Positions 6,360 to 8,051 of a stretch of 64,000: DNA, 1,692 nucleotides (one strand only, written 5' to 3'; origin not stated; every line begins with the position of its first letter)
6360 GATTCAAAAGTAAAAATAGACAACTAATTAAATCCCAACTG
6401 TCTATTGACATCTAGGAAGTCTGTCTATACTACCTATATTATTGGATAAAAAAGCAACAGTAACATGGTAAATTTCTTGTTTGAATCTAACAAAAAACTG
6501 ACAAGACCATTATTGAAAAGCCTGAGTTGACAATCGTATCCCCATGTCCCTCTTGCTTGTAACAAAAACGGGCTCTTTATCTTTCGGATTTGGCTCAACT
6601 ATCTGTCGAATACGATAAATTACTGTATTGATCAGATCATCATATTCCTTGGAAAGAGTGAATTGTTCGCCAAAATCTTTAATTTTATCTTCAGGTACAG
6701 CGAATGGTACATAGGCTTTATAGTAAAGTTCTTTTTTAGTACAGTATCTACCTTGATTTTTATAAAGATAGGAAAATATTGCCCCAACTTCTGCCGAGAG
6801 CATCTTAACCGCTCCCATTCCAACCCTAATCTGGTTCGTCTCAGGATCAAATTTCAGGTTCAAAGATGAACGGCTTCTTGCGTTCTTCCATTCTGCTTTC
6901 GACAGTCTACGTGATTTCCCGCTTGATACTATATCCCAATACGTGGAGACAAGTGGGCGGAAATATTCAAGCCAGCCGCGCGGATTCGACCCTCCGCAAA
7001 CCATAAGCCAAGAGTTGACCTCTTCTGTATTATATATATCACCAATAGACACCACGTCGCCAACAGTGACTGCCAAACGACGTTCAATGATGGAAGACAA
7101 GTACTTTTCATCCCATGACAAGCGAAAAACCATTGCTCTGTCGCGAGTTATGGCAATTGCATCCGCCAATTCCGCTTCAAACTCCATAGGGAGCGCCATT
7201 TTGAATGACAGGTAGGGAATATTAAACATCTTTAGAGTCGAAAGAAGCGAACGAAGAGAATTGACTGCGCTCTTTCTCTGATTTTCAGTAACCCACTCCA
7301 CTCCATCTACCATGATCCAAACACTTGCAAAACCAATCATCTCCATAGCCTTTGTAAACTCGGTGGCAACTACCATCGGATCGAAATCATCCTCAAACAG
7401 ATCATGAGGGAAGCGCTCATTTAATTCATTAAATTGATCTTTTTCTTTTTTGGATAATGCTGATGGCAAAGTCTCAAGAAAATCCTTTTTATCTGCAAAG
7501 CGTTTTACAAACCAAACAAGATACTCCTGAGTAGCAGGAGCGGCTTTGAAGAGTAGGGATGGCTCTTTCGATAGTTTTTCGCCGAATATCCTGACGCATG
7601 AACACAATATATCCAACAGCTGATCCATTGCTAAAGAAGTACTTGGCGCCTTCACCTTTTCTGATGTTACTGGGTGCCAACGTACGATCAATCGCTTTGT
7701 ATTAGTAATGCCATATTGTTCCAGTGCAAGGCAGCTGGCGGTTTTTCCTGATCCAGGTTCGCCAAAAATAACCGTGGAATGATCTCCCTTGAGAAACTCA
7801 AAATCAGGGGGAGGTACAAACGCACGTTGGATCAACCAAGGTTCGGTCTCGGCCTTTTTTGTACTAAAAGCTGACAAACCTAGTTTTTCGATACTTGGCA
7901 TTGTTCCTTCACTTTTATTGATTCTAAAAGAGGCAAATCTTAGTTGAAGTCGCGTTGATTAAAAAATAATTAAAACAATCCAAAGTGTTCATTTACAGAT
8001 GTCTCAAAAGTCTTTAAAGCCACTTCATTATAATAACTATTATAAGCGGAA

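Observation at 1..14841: Array of seven co-directional P-loop NTPases built from two paralogous three-NTPase cassettes: candidate undescribed STAND-based conflict system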

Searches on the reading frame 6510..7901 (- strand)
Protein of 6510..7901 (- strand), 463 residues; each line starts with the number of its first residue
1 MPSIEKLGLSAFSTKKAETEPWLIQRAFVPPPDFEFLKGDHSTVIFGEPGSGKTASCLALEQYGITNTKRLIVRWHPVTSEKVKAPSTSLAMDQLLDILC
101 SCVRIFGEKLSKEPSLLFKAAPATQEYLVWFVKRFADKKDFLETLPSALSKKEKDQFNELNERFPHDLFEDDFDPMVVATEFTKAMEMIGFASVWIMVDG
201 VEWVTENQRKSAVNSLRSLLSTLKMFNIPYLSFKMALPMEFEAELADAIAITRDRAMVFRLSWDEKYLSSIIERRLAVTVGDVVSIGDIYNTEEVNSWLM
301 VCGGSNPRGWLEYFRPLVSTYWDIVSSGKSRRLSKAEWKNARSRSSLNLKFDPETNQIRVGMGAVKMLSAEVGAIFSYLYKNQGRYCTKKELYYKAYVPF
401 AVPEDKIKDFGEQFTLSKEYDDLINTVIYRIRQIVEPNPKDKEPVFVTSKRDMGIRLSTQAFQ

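Call 8: search_protein_families(library=pfam, proteins=[window:6510-7901:-], max_evalue=0.01)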
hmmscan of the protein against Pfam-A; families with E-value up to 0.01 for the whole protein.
window:6510-7901:- (463 aa): 2 families
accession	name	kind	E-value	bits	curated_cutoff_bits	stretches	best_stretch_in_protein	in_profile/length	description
PF24389.1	ORC-CDC6-like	-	0.0016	17.7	27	1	11-54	2-46/571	ORC-CDC6-like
PF13401.12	AAA_22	-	0.0026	18.5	27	0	39-62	4-27/130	AAA domain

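Call 9: search_protein_families(library=padloc, proteins=[window:6510-7901:-], max_evalue=0.01)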
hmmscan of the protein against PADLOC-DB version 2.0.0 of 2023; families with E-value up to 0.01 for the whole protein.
window:6510-7901:- (463 aa): 0 families

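Call 10: search_protein_families(library=ncbifam, proteins=[window:6510-7901:-], max_evalue=0.01)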
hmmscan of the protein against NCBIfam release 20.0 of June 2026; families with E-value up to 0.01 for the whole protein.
window:6510-7901:- (463 aa): 2 families
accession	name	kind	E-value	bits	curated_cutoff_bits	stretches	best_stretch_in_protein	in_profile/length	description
NF053860.1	DS41_1_antiphage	equivalog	7.7e-21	74.6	370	2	12-138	7-135/448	anti-phage protein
NF047389.1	ATPase_Sll1717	subfamily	1.1e-15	57.7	75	1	12-348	1-352/454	P-loop ATPase, Sll1717 family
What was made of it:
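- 6510..7901 (-): D: ORC/Cdc6-like AAA+ ATPase with a C-terminal OmpR/PhoB-type winged helix, 463 aa. NCBIfam DS41_1 74.6 bits and Sll1717 family 57.7 bits (call 10).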
